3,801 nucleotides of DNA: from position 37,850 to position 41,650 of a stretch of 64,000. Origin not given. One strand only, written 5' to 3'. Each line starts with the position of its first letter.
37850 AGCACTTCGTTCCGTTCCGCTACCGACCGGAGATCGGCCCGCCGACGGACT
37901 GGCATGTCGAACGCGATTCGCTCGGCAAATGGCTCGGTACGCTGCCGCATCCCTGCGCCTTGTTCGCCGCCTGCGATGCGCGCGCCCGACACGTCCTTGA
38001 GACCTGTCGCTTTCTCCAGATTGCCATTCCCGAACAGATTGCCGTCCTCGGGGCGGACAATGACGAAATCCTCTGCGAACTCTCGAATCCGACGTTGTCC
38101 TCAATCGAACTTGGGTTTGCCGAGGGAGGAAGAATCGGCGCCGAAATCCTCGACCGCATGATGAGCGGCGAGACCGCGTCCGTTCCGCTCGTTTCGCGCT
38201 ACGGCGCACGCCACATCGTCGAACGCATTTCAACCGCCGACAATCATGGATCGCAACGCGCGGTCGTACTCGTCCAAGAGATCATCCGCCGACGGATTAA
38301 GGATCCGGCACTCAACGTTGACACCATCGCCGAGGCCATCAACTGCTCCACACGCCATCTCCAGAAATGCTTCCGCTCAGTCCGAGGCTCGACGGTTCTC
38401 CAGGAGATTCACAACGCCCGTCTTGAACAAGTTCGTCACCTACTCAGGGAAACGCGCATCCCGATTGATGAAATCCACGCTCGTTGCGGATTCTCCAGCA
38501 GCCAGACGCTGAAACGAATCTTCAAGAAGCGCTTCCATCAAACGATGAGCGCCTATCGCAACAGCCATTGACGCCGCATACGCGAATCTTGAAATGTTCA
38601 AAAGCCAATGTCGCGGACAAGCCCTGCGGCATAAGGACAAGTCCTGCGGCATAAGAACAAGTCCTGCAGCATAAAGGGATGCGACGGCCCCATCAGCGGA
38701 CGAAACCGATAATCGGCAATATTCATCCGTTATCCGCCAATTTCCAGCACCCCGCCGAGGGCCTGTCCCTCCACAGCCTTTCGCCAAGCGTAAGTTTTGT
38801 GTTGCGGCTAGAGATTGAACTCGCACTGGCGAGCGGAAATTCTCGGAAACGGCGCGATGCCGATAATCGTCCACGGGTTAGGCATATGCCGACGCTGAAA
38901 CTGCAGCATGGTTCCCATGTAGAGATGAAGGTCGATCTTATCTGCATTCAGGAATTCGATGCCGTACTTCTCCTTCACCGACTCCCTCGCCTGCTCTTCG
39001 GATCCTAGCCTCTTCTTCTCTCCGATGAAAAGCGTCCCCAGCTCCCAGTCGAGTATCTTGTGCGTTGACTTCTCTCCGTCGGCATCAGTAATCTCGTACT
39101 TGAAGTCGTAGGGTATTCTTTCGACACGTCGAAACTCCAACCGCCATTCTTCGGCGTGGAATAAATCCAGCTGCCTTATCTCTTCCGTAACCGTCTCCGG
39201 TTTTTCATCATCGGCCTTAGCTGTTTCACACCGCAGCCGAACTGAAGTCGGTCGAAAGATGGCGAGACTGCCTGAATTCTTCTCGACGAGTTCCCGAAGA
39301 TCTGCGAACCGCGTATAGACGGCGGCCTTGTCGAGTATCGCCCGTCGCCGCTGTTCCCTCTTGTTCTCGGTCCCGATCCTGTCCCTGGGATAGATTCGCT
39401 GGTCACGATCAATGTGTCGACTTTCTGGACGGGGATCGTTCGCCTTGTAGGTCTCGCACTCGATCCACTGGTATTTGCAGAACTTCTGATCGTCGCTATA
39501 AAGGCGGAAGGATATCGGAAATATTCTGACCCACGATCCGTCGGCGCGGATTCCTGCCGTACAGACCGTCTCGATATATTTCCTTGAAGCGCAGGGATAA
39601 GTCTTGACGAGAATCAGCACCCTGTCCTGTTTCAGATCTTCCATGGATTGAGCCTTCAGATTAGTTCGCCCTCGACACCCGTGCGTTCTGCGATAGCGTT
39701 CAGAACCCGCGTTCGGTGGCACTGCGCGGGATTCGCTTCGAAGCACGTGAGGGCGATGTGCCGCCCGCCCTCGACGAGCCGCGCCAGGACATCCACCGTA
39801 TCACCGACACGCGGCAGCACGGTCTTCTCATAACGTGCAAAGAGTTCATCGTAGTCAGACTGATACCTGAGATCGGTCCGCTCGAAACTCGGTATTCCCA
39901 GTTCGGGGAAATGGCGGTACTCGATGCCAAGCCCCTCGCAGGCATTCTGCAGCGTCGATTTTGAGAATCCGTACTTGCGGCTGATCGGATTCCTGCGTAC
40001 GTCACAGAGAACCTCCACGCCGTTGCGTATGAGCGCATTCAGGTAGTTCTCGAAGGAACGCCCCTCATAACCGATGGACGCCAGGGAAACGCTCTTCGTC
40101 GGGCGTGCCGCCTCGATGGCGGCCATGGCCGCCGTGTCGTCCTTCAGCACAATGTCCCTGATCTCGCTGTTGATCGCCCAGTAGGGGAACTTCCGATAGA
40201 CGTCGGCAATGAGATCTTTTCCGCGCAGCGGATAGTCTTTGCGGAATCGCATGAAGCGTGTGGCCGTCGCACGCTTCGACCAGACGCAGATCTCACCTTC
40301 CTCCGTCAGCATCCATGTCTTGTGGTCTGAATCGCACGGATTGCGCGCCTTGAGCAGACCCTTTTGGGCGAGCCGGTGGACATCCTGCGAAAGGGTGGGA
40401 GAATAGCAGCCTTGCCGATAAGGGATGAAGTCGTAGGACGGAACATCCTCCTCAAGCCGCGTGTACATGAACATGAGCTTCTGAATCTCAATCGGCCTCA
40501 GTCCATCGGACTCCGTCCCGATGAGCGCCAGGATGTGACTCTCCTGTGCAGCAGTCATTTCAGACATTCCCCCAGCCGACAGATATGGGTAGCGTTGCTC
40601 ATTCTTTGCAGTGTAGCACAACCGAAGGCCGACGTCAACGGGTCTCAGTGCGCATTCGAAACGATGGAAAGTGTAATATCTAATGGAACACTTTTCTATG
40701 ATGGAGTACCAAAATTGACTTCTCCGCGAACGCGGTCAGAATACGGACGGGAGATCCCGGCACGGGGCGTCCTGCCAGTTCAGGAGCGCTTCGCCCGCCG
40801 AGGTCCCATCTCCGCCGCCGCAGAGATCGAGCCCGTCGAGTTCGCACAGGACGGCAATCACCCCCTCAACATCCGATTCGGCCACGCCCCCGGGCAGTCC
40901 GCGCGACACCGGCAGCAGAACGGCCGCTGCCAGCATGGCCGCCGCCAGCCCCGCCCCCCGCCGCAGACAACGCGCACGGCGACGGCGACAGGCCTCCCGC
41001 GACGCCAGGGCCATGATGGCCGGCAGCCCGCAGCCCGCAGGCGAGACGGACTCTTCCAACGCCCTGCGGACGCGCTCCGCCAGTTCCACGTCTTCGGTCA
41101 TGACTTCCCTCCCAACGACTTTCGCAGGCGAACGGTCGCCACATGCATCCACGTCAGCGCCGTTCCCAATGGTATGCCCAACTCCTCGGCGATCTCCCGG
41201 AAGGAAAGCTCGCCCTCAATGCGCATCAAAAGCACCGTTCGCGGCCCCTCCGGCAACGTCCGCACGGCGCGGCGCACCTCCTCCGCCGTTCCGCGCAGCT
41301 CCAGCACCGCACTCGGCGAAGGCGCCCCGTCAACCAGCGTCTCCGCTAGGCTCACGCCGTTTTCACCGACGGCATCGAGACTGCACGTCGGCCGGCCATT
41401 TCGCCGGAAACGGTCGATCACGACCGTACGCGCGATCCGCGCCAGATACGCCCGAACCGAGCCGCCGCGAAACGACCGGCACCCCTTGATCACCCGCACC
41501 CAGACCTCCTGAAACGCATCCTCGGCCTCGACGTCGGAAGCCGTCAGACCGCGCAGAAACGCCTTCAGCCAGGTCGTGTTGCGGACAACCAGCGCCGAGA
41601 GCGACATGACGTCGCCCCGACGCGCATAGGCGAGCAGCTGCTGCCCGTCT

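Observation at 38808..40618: Orphan two-gene module: wHTH/Panacea-like-DUF488 fusion plus a 278-aa unknown (candidate toxin-antitoxin or defence pair)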

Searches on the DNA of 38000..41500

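Call 111: search_rna_families(source=window, start=38000, end=41500, threshold=evalue, max_evalue=0.1)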
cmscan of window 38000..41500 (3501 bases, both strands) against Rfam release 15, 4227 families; matches with E-value up to 0.1: 0.
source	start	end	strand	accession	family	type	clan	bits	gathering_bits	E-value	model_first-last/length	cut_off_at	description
